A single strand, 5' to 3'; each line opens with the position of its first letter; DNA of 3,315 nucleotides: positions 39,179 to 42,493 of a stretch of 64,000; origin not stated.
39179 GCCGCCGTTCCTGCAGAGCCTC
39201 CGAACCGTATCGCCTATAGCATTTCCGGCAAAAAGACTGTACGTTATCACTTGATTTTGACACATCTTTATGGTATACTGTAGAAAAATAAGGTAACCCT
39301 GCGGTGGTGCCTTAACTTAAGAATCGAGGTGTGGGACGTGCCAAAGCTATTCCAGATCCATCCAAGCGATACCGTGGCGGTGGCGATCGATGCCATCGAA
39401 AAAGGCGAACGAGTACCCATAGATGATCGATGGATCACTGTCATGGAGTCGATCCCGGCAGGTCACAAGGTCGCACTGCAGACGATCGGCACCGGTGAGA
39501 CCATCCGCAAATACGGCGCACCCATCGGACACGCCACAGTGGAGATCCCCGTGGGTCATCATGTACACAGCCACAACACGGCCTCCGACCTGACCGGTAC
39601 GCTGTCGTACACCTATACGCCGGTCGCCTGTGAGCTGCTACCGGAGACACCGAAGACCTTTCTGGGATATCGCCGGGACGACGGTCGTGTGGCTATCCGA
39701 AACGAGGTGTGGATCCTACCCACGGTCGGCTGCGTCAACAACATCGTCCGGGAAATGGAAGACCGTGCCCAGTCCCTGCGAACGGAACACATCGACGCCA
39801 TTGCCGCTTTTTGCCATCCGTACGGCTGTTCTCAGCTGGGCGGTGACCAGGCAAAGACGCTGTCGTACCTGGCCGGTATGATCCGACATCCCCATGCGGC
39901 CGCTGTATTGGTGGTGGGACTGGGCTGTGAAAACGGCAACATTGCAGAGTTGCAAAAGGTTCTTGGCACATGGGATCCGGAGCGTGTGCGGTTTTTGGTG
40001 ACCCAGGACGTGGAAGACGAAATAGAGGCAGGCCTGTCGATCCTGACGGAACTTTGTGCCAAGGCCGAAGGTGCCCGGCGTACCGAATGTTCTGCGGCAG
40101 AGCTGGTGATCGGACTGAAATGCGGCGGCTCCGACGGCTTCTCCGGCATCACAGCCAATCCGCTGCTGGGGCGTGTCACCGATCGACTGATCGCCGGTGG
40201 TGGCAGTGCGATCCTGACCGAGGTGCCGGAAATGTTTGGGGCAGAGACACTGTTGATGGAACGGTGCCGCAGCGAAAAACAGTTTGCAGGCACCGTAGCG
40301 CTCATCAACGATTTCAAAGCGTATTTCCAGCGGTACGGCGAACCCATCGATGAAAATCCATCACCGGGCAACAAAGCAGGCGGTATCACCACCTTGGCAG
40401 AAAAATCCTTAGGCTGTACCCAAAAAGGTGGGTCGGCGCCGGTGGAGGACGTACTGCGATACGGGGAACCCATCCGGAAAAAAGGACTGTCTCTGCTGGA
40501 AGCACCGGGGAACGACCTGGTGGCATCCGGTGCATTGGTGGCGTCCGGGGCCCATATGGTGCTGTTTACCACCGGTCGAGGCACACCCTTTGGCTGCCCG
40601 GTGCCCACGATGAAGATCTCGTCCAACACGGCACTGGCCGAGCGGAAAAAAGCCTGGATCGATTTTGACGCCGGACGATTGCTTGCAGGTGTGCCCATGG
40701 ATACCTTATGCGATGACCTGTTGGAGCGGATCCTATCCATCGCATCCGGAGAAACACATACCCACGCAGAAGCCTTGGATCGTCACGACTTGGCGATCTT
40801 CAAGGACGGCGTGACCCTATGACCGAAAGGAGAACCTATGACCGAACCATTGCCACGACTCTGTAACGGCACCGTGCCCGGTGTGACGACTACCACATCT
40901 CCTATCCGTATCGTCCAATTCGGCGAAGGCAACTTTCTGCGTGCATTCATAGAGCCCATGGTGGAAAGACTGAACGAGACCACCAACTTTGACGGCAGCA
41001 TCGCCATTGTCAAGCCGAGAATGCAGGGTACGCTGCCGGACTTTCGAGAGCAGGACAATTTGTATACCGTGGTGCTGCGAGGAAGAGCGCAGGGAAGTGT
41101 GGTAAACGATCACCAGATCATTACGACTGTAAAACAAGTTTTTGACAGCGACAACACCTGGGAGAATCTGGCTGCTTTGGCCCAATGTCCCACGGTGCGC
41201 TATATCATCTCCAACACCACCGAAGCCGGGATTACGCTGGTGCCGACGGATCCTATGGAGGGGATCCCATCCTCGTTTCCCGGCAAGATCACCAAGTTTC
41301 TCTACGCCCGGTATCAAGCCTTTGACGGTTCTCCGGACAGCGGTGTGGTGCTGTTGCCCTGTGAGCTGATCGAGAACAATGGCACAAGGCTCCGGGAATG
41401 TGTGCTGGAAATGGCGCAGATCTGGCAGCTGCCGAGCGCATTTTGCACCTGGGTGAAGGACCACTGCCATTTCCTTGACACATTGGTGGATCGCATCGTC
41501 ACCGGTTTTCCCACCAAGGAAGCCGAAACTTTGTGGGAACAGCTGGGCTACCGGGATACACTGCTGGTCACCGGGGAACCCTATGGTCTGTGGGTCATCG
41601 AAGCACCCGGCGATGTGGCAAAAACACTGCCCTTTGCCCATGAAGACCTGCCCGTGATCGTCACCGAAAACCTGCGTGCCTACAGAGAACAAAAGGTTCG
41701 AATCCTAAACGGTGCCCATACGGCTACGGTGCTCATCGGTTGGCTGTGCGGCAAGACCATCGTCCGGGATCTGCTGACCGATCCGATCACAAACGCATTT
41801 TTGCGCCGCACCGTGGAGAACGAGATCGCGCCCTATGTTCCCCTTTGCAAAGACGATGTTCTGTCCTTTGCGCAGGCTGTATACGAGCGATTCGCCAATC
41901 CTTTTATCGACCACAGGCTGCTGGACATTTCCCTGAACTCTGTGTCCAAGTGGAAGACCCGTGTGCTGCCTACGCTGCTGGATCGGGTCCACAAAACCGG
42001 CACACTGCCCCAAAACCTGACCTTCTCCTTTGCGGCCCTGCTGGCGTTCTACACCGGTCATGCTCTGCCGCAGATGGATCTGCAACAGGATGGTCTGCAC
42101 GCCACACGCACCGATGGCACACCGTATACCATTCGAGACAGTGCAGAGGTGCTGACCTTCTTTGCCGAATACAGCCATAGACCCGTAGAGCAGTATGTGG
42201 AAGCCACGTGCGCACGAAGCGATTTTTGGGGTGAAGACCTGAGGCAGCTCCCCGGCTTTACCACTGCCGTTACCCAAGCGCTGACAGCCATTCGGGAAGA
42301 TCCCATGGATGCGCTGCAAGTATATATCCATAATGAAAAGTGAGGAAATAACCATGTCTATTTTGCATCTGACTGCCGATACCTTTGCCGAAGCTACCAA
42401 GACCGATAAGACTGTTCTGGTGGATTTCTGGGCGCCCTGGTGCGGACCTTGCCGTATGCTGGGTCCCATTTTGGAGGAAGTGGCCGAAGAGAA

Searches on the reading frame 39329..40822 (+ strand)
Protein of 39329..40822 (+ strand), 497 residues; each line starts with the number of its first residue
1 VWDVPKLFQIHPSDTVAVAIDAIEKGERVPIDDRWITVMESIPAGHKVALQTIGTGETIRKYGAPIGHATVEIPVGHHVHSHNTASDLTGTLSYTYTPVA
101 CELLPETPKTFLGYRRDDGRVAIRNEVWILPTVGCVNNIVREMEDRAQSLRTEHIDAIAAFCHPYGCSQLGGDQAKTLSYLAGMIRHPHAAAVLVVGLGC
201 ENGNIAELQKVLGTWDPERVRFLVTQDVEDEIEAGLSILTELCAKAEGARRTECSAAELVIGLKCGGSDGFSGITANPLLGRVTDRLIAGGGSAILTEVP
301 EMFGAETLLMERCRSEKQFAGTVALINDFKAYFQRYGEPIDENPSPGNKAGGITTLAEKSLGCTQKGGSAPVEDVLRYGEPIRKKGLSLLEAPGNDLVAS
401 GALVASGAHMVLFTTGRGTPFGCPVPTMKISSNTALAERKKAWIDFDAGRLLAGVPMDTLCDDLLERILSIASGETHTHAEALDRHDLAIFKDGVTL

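Call 74: search_protein_families(library=pfam, proteins=[window:39329-40822:+], max_evalue=0.001)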
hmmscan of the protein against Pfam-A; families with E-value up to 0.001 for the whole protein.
window:39329-40822:+ (497 aa): 3 families
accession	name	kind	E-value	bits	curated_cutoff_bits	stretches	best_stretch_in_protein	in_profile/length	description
PF20629.2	GD_AH_C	-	4.2e-99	331.2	26.8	1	257-495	2-241/242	D-galactarate/Altronate dehydratase, C-terminal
PF04295.18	GD_AH_second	-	6e-43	146.6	27.3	1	113-246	1-135/136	D-galactarate dehydratase/Altronate hydrolase, second domain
PF08666.17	SAF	-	6.3e-07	30.3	21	1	14-84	1-62/63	SAF domain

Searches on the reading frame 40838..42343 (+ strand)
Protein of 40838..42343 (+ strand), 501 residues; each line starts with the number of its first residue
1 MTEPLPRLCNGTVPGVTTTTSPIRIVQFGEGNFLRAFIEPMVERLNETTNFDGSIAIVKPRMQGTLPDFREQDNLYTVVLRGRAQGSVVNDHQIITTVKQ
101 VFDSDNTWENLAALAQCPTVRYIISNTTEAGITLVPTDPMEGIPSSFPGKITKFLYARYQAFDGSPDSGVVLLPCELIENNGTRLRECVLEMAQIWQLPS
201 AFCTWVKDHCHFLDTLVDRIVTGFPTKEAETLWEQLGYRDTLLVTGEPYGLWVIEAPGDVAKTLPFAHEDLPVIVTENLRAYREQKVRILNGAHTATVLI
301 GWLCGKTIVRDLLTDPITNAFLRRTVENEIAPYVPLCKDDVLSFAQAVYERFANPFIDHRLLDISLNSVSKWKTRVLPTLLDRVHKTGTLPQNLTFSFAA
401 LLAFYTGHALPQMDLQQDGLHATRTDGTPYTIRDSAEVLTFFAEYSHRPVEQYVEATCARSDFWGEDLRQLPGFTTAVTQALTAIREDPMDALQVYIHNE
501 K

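Call 74: search_protein_families(library=pfam, proteins=[window:40838-42343:+], max_evalue=0.001)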
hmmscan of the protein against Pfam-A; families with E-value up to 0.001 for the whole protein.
window:40838-42343:+ (501 aa): 2 families
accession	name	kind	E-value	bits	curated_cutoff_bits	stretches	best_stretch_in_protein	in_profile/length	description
PF08125.19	Mannitol_dh_C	-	2.8e-30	105.7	30.7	1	278-485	1-189/190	Mannitol dehydrogenase C-terminal domain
PF01232.29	Mannitol_dh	-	8.5e-30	104.7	27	1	24-263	2-194/199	Mannitol dehydrogenase Rossmann domain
